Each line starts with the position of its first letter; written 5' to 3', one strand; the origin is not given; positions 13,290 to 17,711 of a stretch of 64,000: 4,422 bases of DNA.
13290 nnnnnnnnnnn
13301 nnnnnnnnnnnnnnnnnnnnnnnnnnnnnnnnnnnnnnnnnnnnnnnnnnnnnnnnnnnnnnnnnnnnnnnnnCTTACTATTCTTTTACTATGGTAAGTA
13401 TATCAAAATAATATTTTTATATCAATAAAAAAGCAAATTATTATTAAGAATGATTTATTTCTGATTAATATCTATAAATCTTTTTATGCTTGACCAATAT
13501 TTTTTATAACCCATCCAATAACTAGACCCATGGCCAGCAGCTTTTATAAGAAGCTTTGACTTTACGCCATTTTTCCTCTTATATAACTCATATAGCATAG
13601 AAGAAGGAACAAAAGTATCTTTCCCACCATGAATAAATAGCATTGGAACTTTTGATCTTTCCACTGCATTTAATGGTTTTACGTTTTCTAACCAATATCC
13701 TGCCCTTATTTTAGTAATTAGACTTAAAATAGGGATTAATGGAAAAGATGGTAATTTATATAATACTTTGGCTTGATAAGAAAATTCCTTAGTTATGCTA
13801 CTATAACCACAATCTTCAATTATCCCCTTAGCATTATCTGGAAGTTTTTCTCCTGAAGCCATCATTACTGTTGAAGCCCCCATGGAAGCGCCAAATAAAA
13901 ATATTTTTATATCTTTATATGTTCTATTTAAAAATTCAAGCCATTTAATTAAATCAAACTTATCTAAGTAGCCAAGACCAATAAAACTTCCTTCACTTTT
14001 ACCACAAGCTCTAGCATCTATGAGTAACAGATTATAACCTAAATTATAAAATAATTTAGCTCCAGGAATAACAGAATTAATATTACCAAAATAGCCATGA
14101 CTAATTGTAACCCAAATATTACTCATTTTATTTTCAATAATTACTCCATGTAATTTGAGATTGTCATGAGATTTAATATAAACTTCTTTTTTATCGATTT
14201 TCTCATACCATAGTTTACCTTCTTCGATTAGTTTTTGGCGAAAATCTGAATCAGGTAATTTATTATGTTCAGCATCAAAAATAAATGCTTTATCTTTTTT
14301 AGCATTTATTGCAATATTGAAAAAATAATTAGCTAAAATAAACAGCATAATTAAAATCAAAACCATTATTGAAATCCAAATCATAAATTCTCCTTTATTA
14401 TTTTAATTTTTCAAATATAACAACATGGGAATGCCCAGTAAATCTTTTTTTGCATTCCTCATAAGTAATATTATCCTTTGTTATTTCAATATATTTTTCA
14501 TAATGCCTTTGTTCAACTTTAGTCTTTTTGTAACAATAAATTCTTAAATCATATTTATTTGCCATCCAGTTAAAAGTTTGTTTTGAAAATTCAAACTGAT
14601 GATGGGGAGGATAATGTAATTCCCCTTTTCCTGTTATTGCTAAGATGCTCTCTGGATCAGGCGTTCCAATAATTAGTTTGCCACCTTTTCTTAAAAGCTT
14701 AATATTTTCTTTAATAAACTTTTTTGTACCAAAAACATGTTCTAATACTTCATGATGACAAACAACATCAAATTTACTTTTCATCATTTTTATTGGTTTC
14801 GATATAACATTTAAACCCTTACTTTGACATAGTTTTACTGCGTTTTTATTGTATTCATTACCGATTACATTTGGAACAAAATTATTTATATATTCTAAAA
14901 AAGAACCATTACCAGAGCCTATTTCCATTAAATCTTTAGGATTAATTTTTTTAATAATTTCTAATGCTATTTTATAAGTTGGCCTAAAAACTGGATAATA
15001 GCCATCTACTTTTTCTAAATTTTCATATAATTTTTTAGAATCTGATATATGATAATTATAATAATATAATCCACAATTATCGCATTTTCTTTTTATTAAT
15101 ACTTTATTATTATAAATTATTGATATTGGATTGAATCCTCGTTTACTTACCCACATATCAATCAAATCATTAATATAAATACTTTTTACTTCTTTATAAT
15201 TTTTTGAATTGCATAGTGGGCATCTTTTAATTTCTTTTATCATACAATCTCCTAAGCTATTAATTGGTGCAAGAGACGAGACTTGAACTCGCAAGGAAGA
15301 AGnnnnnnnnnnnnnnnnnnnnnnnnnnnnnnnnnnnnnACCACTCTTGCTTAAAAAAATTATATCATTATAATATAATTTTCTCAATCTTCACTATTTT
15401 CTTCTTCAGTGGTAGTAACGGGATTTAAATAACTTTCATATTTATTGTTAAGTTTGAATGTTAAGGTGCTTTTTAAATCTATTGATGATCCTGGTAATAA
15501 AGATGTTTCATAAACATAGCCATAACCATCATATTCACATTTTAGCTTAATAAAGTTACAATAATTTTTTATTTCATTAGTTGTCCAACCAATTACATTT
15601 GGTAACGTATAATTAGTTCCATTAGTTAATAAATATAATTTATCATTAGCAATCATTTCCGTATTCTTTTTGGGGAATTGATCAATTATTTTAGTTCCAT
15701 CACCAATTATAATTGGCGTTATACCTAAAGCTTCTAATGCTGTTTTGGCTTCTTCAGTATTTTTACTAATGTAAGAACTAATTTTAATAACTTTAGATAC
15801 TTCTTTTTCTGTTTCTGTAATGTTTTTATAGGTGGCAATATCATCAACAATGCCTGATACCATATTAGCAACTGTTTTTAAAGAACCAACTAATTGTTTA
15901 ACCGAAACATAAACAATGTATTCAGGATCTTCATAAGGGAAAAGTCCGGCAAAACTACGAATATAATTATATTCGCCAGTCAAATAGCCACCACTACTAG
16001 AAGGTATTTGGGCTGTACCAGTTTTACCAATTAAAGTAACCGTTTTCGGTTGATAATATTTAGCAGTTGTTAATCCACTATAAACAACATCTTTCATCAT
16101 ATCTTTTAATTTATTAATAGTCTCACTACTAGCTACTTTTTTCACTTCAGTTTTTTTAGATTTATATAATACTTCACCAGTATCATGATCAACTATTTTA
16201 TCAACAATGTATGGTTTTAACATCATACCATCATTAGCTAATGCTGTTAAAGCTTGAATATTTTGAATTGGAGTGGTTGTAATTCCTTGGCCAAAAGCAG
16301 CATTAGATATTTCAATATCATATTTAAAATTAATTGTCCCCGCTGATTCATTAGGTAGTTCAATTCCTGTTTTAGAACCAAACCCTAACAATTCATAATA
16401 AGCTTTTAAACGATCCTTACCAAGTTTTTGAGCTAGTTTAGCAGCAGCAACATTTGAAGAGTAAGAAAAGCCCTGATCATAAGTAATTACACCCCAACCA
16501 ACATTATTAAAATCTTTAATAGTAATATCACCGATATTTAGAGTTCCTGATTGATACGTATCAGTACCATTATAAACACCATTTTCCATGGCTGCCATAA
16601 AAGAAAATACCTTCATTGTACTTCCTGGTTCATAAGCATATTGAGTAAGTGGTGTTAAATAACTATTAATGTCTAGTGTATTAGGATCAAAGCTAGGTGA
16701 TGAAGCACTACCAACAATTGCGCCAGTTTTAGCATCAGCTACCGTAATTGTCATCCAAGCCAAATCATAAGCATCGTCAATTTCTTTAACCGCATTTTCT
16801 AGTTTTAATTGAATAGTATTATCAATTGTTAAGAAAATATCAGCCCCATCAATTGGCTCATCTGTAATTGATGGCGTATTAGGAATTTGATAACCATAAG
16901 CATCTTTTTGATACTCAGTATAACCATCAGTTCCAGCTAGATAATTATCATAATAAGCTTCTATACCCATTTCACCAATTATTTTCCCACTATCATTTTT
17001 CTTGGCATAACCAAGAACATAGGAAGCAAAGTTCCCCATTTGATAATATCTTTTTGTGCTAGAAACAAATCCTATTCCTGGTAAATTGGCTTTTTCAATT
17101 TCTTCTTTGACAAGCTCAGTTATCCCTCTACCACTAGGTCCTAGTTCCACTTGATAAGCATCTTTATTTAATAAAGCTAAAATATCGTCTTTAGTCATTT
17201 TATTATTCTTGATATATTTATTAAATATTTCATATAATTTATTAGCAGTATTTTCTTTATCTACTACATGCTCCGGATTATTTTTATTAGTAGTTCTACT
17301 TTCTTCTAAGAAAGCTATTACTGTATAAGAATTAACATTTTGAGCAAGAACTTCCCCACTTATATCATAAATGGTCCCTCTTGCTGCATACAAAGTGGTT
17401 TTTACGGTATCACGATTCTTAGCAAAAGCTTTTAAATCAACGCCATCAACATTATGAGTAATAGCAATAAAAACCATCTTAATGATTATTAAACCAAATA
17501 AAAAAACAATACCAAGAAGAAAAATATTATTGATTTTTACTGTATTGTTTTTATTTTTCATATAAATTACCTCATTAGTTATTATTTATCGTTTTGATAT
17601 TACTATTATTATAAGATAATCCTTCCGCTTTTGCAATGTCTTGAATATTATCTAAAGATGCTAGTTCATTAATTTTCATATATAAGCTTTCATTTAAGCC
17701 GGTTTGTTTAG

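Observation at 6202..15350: T7SSb-like island inserted into the dcw cluster next to tRNA-Leu, apparently lacking EssB/EsaA/EssA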

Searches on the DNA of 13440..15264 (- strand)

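Call 69: search_dna_similar(query=window:13440-15264:-, collection=plasmids, mode=distant, max_rows=5)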
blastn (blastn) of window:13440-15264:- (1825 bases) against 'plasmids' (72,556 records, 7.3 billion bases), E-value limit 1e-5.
Records with a match: 2; places in all: 2; records where one place covers at least 80% of the query: 0.
Best place of each record, by identity: 60-80% 2.
By first word of the organism name: Bacillus 1; Prevotella 1.
By predicted mobility (MOB-suite, as given by PLSDB): non-mobilizable 2.
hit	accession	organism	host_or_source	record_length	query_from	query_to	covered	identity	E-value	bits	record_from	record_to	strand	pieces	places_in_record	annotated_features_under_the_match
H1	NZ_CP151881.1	Bacillus thuringiensis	tobacco,mixed culture,leaves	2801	1368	1505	8%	71.0%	1e-8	70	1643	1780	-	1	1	alpha/beta hydrolase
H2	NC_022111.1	Prevotella sp. oral taxon 299 str. F0039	Homo sapiens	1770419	1619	1713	5%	75.8%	2e-7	67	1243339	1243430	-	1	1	none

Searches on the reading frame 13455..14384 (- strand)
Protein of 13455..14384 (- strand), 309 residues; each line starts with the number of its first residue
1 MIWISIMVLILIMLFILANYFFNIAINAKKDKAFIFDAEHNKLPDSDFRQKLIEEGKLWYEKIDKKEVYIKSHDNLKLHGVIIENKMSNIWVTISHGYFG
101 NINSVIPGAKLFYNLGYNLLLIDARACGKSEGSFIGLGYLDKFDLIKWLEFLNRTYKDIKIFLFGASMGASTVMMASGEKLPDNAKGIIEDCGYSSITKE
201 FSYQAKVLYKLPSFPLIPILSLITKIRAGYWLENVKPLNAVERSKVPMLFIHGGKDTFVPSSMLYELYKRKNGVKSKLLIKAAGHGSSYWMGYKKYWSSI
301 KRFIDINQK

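Call 5: search_protein_families(library=pfam, proteins=[window:13455-14384:-], max_evalue=0.01)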
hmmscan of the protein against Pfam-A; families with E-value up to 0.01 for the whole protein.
window:13455-14384:- (309 aa): 6 families
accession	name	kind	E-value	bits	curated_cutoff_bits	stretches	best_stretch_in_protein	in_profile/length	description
PF12146.15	Hydrolase_4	-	6.5e-13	49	27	1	92-189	7-105/239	Serine aminopeptidase, S33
PF00561.26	Abhydrolase_1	-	5.6e-12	46.3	25.8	1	93-214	4-120/245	alpha/beta hydrolase fold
PF02129.25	Peptidase_S15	-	2e-07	31.4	23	0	112-204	47-138/262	X-Pro dipeptidyl-peptidase (S15 family)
PF00326.27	Peptidase_S9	-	2.4e-05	24.4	22.6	1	144-287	47-189/213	Prolyl oligopeptidase family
PF20434.5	BD-FAE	-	0.0016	18.4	26.8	0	232-267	176-211/215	BD-FAE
PF03959.19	FSH1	-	0.003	17.7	21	1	242-285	157-199/211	Serine hydrolase (FSH1)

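Call 6: search_protein_families(library=ncbifam, proteins=[window:13455-14384:-], max_evalue=0.01)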
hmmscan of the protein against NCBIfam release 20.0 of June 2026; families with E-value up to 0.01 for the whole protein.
window:13455-14384:- (309 aa): 6 families
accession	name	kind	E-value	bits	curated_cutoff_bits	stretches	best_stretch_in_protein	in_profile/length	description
NF047920.1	lactonase_UilS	equivalog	3.7e-07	30.1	400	1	77-189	12-126/285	UilS family quorum-quenching N-acyl-homoserine lactonase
NF045948.1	ProImpepThrmp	equivalog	4.6e-05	23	500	1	91-212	27-147/291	proline iminopeptidase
TIGR01249.1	pro_imino_pep_1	equivalog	0.00024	20.4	259.75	1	107-189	43-124/307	prolyl aminopeptidase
NF041096.1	esterase_EstD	equivalog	0.00066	18.8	600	0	229-280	325-377/421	esterase EstD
TIGR01738.1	bioH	equivalog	0.0036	17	206.95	1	238-285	181-227/245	pimeloyl-ACP methyl ester esterase BioH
NF008340.0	PRK11126.1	equivalog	0.0075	15.5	261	0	84-197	9-116/255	2-succinyl-6-hydroxy-2,4-cyclohexadiene-1-carboxylate synthase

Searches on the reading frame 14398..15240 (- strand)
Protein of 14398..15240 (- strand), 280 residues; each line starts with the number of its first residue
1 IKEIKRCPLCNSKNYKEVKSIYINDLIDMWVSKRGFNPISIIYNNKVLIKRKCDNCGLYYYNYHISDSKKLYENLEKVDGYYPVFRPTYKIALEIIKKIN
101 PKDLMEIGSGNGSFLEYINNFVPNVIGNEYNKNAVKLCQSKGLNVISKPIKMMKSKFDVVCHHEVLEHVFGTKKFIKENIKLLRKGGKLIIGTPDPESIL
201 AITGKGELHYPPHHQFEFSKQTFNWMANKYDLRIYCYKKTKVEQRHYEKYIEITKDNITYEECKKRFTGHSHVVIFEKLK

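Call 5: search_protein_families(library=pfam, proteins=[window:14398-15240:-], max_evalue=0.01)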
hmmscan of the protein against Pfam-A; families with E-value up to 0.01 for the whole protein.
window:14398-15240:- (280 aa): 7 families
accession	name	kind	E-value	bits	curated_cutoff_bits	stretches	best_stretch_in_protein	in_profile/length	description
PF13489.12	Methyltransf_23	-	1.4e-11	44.9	27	1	98-235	20-162/164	Methyltransferase domain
PF08241.18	Methyltransf_11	-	2.4e-10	41.4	21.2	1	106-191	2-95/95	Methyltransferase domain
PF13847.12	Methyltransf_31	-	1.1e-08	35.3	27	1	104-204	7-114/145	Methyltransferase domain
PF08242.18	Methyltransf_12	-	2.7e-06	28.4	30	1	105-189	1-98/98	Methyltransferase domain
PF05219.18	DREV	-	6.1e-06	26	26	1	99-198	93-193/265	DREV methyltransferase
PF13649.12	Methyltransf_25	-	0.00019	22.5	27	1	105-187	2-97/97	Methyltransferase domain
PF07021.18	MetW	-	0.0005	20.2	21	1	89-194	4-110/193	Methionine biosynthesis protein MetW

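Call 6: search_protein_families(library=ncbifam, proteins=[window:14398-15240:-], max_evalue=0.01)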
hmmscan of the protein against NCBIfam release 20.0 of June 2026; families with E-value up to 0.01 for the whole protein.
window:14398-15240:- (280 aa): 5 families
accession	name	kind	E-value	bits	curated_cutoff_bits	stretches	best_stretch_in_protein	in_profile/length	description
TIGR01983.1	UbiG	equivalog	6.6e-09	35.4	102.95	1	97-193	46-153/228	bifunctional 2-polyprenyl-6-hydroxyphenol methylase/3-demethylubiquinol 3-O-methyltransferase UbiG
TIGR02081.1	metW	equivalog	1.5e-05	24.6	189.5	1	98-194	10-110/194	methionine biosynthesis protein MetW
TIGR02072.1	BioC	equivalog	0.00045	20.1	184.95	1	95-221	26-162/244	malonyl-ACP O-methyltransferase BioC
TIGR04074.1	bacter_Hen1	equivalog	0.0048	15.4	340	0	155-229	354-430/462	3' terminal RNA ribose 2'-O-methyltransferase Hen1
NF007434.0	PRK09980.1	equivalog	0.0071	15.9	288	1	62-133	58-129/230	porin OmpL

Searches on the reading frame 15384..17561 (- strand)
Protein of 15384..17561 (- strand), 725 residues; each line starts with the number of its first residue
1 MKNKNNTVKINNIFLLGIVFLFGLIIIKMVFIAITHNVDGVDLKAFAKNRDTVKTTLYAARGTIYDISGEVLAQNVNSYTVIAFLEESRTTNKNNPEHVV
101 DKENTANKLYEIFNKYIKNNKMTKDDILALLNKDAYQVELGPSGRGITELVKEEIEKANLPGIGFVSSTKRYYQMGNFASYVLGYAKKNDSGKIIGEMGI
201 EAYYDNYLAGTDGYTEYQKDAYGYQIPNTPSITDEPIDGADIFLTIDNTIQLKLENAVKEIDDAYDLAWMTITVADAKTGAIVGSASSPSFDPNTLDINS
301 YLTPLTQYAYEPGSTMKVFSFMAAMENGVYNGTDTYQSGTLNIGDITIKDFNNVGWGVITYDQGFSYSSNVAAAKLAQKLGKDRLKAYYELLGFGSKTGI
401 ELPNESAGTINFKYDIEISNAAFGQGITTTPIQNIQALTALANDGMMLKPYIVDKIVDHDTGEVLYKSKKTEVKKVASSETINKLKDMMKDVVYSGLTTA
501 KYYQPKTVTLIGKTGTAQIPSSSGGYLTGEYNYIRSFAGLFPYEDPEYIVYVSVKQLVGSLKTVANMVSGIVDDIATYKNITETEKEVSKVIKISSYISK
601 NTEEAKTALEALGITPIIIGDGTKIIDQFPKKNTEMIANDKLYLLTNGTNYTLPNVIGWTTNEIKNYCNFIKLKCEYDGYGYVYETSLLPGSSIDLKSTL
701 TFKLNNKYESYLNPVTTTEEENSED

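Call 5: search_protein_families(library=pfam, proteins=[window:15384-17561:-], max_evalue=0.01)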
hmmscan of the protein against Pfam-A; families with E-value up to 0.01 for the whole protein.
window:15384-17561:- (725 aa): 3 families
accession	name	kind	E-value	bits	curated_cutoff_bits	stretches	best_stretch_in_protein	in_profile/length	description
PF00905.27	Transpeptidase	-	1.4e-71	241.6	22.1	1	270-556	1-280/299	Penicillin binding protein transpeptidase domain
PF03717.20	PBP_dimer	-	6.6e-26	92.3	24.4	1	57-228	2-178/180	Penicillin-binding Protein dimerisation domain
PF03793.24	PASTA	-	1.3e-13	51.1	23.2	1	593-647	2-63/64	PASTA domain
